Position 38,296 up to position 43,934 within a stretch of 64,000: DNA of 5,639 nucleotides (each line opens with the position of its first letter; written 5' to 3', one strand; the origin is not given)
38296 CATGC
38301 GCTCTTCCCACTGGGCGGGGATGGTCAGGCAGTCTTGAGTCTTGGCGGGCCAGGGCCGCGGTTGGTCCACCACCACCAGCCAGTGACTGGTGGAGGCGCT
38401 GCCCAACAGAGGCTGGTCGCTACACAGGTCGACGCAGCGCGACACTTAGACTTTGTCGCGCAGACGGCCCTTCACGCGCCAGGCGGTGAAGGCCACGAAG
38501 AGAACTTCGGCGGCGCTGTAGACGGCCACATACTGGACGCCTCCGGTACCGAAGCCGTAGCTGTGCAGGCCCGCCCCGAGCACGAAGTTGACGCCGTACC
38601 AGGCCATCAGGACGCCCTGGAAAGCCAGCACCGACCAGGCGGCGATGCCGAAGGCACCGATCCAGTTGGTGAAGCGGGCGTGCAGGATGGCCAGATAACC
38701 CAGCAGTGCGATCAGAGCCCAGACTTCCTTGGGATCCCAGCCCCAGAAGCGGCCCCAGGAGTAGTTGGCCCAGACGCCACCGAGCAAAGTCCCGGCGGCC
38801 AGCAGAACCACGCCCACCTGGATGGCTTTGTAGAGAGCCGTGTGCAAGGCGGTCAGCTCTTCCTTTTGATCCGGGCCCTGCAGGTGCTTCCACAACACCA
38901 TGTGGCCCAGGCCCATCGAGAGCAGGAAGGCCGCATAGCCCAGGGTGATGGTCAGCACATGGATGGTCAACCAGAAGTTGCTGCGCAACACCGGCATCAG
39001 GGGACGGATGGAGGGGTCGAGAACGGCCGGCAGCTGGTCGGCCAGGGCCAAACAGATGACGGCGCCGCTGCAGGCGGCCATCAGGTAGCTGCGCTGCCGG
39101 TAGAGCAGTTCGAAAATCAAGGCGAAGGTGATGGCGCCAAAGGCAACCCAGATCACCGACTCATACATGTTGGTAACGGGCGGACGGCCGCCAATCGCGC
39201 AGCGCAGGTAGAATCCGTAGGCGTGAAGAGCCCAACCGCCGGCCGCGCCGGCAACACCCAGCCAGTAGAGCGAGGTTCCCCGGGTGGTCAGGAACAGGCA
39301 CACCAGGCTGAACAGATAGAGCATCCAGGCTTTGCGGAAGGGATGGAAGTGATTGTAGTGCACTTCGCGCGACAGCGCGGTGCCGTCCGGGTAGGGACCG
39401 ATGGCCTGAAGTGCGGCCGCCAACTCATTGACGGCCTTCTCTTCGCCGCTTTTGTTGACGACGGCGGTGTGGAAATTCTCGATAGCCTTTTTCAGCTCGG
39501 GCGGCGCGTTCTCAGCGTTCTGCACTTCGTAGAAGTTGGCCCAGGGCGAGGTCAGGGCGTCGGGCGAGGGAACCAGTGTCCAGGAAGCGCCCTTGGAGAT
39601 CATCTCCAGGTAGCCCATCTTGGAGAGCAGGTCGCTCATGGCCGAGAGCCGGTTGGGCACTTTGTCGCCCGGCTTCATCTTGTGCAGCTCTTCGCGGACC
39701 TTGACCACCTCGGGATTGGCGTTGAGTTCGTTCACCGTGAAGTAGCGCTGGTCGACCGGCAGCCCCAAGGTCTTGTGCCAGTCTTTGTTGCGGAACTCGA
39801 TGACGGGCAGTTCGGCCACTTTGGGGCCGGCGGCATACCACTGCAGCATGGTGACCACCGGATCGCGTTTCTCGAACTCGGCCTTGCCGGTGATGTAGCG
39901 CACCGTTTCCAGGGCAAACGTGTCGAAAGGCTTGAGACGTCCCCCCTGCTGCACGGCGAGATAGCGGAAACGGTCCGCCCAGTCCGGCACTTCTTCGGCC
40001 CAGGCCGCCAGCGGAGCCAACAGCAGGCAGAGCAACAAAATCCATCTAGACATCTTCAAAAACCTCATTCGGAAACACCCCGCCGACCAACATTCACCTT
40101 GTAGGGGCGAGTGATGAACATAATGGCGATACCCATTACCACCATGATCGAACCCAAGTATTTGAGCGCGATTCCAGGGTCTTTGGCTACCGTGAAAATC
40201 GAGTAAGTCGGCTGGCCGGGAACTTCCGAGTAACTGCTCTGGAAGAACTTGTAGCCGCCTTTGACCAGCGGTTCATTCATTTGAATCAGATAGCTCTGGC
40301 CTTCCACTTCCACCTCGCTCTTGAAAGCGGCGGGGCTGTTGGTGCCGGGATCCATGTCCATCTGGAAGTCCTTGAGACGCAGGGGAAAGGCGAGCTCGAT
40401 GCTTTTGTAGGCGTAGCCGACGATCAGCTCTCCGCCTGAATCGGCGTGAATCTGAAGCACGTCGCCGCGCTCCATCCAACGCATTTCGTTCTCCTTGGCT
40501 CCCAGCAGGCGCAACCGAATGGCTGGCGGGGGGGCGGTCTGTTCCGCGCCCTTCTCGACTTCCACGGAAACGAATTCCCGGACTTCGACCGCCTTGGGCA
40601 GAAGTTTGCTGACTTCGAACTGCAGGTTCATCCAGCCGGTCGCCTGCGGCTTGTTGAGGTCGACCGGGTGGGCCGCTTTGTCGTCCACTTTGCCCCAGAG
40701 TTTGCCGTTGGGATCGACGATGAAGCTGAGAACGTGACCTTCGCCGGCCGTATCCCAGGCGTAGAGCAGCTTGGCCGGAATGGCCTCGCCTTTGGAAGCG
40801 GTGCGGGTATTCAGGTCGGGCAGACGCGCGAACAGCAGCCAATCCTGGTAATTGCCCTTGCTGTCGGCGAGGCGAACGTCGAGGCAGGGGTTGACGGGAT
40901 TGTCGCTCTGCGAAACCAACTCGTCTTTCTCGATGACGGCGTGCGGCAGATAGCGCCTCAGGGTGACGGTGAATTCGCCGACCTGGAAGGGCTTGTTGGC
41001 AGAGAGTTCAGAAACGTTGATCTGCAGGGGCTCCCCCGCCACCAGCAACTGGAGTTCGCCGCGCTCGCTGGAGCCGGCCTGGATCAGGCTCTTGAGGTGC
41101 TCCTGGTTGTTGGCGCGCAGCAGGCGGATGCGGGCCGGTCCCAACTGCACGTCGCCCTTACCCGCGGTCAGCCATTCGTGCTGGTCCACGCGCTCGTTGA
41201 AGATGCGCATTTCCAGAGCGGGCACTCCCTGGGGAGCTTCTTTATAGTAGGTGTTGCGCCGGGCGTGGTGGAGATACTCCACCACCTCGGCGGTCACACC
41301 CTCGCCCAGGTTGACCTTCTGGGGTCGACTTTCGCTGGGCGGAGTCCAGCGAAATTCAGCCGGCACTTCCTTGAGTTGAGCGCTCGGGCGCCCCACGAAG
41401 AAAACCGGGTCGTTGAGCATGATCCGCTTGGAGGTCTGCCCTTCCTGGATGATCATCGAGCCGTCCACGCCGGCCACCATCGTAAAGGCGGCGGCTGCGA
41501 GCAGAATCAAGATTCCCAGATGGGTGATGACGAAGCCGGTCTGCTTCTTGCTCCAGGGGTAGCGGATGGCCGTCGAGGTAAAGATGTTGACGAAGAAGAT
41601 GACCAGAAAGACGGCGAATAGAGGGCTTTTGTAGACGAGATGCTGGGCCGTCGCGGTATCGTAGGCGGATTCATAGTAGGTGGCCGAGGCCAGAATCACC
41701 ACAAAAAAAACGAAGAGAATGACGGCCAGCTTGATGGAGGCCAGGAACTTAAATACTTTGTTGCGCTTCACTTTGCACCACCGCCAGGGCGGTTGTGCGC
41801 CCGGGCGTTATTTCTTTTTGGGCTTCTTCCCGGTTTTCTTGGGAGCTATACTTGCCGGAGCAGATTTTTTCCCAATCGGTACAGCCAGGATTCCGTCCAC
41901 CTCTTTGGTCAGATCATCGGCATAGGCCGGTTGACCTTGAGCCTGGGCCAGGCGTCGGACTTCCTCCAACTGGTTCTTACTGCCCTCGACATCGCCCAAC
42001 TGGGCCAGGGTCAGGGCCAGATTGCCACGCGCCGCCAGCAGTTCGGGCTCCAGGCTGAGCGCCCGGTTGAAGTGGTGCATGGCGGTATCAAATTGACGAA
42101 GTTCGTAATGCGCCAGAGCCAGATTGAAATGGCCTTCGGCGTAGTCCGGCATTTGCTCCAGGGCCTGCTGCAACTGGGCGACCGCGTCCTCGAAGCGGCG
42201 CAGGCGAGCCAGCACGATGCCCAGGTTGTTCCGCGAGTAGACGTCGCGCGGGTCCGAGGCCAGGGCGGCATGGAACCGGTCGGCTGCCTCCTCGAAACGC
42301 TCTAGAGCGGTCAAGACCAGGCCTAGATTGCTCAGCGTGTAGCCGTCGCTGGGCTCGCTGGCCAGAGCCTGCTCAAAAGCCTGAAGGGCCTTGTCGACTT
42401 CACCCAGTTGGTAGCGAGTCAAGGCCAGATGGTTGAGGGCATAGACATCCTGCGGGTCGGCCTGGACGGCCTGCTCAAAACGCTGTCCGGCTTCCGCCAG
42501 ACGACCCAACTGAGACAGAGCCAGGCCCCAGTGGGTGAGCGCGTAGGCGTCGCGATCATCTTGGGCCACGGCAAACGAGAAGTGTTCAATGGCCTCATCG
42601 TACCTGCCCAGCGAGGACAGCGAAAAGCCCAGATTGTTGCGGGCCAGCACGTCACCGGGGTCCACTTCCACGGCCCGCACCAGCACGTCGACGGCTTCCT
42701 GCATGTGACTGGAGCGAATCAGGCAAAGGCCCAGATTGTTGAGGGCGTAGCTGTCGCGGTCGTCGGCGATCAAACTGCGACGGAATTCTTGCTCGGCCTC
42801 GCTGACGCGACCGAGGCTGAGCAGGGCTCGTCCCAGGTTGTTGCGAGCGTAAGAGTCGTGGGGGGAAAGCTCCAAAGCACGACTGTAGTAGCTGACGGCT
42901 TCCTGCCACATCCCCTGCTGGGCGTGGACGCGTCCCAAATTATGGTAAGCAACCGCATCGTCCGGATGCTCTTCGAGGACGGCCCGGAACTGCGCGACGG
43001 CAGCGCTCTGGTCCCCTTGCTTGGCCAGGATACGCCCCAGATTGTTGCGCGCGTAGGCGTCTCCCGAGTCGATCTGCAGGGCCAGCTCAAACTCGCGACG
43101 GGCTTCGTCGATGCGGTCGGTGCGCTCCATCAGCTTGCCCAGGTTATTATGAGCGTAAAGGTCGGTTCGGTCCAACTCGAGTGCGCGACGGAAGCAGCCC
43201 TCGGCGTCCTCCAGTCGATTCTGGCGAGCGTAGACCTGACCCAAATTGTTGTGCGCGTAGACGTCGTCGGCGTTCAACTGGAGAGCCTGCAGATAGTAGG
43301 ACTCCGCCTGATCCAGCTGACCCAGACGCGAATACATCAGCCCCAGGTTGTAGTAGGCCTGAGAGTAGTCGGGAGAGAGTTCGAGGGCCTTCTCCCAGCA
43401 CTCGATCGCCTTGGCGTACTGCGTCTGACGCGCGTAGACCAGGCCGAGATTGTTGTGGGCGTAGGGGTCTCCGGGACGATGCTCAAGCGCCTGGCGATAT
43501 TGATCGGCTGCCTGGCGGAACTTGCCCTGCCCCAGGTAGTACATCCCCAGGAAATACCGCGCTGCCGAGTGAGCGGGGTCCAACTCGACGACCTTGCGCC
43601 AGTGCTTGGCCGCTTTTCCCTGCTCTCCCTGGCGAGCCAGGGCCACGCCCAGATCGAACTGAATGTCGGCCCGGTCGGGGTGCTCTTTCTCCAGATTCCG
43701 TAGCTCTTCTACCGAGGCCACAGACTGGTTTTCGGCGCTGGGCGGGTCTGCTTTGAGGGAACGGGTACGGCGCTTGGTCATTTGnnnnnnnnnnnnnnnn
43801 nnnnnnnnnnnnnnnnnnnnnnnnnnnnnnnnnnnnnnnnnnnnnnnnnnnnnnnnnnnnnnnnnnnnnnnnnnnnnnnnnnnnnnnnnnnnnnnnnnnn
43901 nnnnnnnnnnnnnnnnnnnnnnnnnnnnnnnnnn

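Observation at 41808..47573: Co-directional periplasmic cluster: circularly permuted ATP-grasp + secreted orthocaspase (with EF-hand) + small secreted protein + secretin-N-only protein + large TPR protein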

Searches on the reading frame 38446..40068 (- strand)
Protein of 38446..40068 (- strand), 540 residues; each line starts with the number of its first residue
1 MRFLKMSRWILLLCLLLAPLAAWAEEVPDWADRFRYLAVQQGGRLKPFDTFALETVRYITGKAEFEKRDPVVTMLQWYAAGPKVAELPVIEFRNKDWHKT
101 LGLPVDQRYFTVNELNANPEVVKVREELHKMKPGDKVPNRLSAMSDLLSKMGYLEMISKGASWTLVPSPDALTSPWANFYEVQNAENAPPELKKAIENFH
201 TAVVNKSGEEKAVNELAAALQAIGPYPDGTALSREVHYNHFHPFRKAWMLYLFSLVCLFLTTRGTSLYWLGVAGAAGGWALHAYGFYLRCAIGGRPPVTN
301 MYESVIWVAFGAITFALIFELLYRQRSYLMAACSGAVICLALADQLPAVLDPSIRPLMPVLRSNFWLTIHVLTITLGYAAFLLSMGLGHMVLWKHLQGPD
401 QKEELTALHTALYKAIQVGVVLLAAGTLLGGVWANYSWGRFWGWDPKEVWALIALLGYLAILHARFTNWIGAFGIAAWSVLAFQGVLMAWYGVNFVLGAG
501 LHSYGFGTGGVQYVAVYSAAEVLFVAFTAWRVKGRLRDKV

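Call 4: search_protein_families(library=pfam, proteins=[window:38446-40068:-], max_evalue=0.01)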
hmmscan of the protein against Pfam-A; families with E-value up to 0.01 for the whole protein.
window:38446-40068:- (540 aa): 1 family
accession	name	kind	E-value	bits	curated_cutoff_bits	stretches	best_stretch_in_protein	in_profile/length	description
PF01578.25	Cytochrom_C_asm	-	5.5e-30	105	29.9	1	299-497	2-208/212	Cytochrome C assembly protein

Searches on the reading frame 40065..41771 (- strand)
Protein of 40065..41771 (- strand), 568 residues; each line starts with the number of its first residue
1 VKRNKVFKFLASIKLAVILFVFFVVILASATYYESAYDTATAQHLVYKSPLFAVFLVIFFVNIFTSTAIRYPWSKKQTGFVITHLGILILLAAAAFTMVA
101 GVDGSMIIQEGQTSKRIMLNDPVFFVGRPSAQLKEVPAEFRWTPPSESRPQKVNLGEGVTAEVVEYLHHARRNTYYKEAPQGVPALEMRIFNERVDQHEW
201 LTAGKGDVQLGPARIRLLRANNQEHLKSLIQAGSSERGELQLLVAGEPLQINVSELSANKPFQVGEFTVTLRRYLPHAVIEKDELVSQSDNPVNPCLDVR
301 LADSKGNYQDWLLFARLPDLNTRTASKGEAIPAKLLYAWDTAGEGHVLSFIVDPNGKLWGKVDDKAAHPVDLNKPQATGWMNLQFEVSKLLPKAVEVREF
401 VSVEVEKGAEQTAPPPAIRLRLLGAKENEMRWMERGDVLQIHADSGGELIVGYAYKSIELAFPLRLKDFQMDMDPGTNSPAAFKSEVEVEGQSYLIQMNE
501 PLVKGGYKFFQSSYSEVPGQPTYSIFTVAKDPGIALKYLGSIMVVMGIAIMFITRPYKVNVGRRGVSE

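Call 4: search_protein_families(library=pfam, proteins=[window:40065-41771:-], max_evalue=0.01)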
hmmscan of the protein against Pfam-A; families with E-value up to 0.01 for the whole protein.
window:40065-41771:- (568 aa): 1 family
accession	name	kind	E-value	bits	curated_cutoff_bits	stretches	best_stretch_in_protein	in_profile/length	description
PF05140.19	ResB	-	2.4e-19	70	24.6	3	459-516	204-267/486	ResB-like family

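Call 63: find_related_loci(query=A7, collection=metagenome_contigs, flank=10000)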
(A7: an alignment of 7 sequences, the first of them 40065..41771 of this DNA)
Query A7 (568 aa) in metagenome_contigs; peptide patterns used: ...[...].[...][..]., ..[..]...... (x = any residue, [..] = any of these).
166 stretches matched a pattern; 19 encode a relative of the query (tblastn E <= 1e-3); 19 distinct loci.
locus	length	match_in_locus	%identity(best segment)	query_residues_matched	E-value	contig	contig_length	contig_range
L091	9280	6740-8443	81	1-568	0e+0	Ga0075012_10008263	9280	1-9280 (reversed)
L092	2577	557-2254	63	1-567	0e+0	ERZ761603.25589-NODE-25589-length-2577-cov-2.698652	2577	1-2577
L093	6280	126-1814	45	1-558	1e-160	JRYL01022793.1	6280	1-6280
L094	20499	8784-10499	44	1-567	2e-157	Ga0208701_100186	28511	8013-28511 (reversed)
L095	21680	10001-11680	43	4-558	5e-150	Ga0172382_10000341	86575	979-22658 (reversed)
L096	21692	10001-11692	43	5-557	9e-142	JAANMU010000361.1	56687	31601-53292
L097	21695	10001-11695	42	5-557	3e-139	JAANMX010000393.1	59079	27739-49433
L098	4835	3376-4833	44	1-481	2e-124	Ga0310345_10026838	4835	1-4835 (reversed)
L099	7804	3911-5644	35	6-556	2e-93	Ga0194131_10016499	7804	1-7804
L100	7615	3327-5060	35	6-556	2e-93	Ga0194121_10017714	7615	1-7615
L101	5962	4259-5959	32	6-548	5e-73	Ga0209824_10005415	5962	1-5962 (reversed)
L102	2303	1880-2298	45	4-143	2e-25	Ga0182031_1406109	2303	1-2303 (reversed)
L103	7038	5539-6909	30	5-548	4e-15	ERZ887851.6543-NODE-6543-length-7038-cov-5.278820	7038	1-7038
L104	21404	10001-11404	29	2-557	7e-15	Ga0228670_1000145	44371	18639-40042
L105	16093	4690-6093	31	2-557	8e-15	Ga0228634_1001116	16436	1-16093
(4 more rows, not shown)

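Call 66: search_protein_families(library=pfam, proteins=[L096:9159-9995:+, L096:8100-9101:+, L096:7382-8269:-, L096:6571-7377:+, L096:4684-6387:+], max_evalue=0.001)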
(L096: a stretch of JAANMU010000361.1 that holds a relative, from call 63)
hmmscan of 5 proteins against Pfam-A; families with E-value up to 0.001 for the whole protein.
L096:9159-9995:+ (278 aa): 1 family
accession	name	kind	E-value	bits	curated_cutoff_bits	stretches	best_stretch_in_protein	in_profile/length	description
PF00753.33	Lactamase_B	-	3.5e-15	56.9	22.7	1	50-189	8-129/196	Metallo-beta-lactamase superfamily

L096:8100-9101:+ (333 aa): 3 families
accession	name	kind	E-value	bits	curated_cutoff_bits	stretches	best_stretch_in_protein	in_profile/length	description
PF01207.24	Dus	-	2.2e-87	293.5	20.4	1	23-326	2-302/311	Dihydrouridine synthase (Dus)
PF01180.27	DHO_dh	-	0.00018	21.3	27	0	90-180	110-193/291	Dihydroorotate dehydrogenase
PF00977.27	His_biosynth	-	0.00038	20.4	23.6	0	147-238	134-222/228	Histidine biosynthesis protein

L096:7382-8269:- (295 aa): 1 family
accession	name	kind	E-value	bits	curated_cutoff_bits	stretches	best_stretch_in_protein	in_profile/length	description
PF05685.18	Uma2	-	8.6e-33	113.7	27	1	119-283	2-170/172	Putative restriction endonuclease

L096:6571-7377:+ (268 aa): 4 families
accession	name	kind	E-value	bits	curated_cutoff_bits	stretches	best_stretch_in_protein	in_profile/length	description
PF00805.28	Pentapeptide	-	1.8e-39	133.3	20.2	3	154-193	1-40/40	Pentapeptide repeats (8 copies)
PF13599.13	Pentapeptide_4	-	6.7e-24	84.2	38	3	130-200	7-77/78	Pentapeptide repeat region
PF13576.12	Pentapeptide_3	-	2.1e-17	63.5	27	2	137-175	2-43/48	Pentapeptide repeats (9 copies)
PF25296.1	Decapeptide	-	1.5e-08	34.8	45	1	131-181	12-62/74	Decapeptide repeat region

L096:4684-6387:+ (567 aa): 0 families

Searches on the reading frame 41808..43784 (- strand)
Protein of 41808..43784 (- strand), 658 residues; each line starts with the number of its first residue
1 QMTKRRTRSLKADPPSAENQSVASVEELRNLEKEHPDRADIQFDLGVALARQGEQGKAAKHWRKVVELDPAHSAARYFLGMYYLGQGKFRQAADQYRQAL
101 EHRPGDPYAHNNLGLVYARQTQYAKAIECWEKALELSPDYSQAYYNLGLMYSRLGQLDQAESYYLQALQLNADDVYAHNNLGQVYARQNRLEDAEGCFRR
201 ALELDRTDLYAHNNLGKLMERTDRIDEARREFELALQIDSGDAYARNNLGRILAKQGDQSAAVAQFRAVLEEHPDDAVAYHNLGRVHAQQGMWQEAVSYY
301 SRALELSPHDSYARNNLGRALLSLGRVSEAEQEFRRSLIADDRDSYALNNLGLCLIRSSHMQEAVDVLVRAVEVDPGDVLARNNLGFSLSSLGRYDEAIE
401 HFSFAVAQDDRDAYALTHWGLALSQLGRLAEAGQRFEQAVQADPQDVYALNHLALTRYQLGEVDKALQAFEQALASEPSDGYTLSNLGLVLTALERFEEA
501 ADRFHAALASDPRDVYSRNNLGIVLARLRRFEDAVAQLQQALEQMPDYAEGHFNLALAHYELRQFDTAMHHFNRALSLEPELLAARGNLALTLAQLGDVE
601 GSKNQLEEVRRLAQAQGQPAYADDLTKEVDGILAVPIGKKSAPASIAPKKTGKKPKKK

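Call 4: search_protein_families(library=pfam, proteins=[window:41808-43784:-], max_evalue=0.01)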
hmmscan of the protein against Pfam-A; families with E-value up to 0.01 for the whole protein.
window:41808-43784:- (658 aa): 41 families (the best 25 are shown)
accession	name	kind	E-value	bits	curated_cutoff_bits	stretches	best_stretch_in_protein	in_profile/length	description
PF07719.23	TPR_2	-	4.3e-107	342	27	13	107-140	1-34/34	Tetratricopeptide repeat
PF00515.34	TPR_1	-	1.5e-104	338.4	27.8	10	108-140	2-34/34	Tetratricopeptide repeat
PF13431.12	TPR_17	-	2.4e-87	280.5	24.4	8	129-161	1-33/34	Tetratricopeptide repeat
PF13432.12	TPR_16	-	5.4e-87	286.1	32.7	15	79-139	3-63/65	Tetratricopeptide repeat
PF13414.12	TPR_11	-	6.2e-87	285.5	26.8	12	122-155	9-42/42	TPR repeat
PF13181.12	TPR_8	-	3.8e-74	239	25.7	5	142-174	2-34/34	Tetratricopeptide repeat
PF13424.12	TPR_12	-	9.4e-69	228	30.1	12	109-170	5-74/77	Tetratricopeptide repeat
PF14559.12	TPR_19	-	2.7e-61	204.3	25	11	288-347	2-61/68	Tetratricopeptide repeat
PF13428.12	TPR_14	-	8.2e-53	171.8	23.5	5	279-319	3-43/44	Tetratricopeptide repeat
PF13374.12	TPR_10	-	3e-47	157.8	27.5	6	517-543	4-30/42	Tetratricopeptide repeat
PF13176.12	TPR_7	-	8.3e-45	147.5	27.9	4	279-309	1-31/36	Tetratricopeptide repeat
PF13371.12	TPR_9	-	1.5e-41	140.7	35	8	218-279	4-65/73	Tetratricopeptide repeat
PF23914.1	TPR_CcmH_CycH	-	2e-34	119.1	42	6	202-311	43-155/158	Cytochrome c-type biogenesis protein H TPR domain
PF13174.12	TPR_6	-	1.7e-32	110.3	26.3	0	248-275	5-32/33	Tetratricopeptide repeat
PF07721.20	TPR_4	-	7.5e-28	94.7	27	0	176-200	2-26/26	Tetratricopeptide repeat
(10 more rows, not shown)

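Call 5: search_protein_families(library=ncbifam, proteins=[window:41808-43784:-], max_evalue=0.1)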
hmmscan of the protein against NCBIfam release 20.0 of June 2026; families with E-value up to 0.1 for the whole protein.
window:41808-43784:- (658 aa): 45 families (the best 25 are shown)
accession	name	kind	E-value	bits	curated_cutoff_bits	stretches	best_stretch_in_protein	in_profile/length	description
NF040959.1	MamA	equivalog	1.5e-96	321.7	200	6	24-152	56-184/204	magnetosome protein MamA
TIGR02521.1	type_IV_pilW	equivalog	1.2e-76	257.3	154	6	453-615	37-201/234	type IV pilus biogenesis/stability protein PilW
TIGR02917.1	PEP_TPR_lipo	equivalog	6e-71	239.5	312.2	4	25-221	383-579/899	XrtA/PEP-CTERM system TPR-repeat protein PrsT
NF033762.1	social_mot_Tgl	equivalog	2.5e-57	194.1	225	5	141-334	31-227/252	social motility TPR repeat lipoprotein Tgl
NF033920.0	C39_PA2778_fam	equivalog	6e-50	170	150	10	253-337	166-250/255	PA2778 family cysteine peptidase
NF008391.2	PRK11189.1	equivalog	1.6e-45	155.9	250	8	259-346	81-168/297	lipoprotein NlpI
NF033758.1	gliding_GltE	equivalog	1e-38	133.4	225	3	196-475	73-353/411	adventurous gliding motility TPR repeat lipoprotein GltE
NF002725.1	PRK02603.1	equivalog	1.4e-37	129.3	143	7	121-193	49-124/173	photosystem I assembly protein Ycf3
NF047507.1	TPR_BatC_Lepto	exception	1.9e-37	128.8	175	6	83-181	34-136/214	TPR repeat-containing protein BatC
TIGR02552.1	LcrH_SycD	equivalog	7.7e-37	126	104.8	7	385-478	24-117/136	SycD/LcrH family type III secretion system chaperone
TIGR00990.1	3a0801s09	subfamily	2.7e-32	112.2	757.25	4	89-269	310-493/615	mitochondrial import receptor subunit TOM70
TIGR00540.1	TPR_hemY_coli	hypoth_equivalog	3e-32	111.8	142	8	256-337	305-385/385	heme biosynthesis-associated TPR protein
NF047558.1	TPR_END_plus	domain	9.3e-30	102.4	32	3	109-140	1-32/56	TPR end-of-group domain-containing protein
NF008520.0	PRK11447.1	equivalog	1.9e-28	98.8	858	5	69-218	267-428/1157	cellulose synthase complex outer membrane protein BcsC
NF047371.1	FlcA_CTERM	equivalog_domain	2.4e-28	99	300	4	81-170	447-536/646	periplasmic flagellar collar protein FlcA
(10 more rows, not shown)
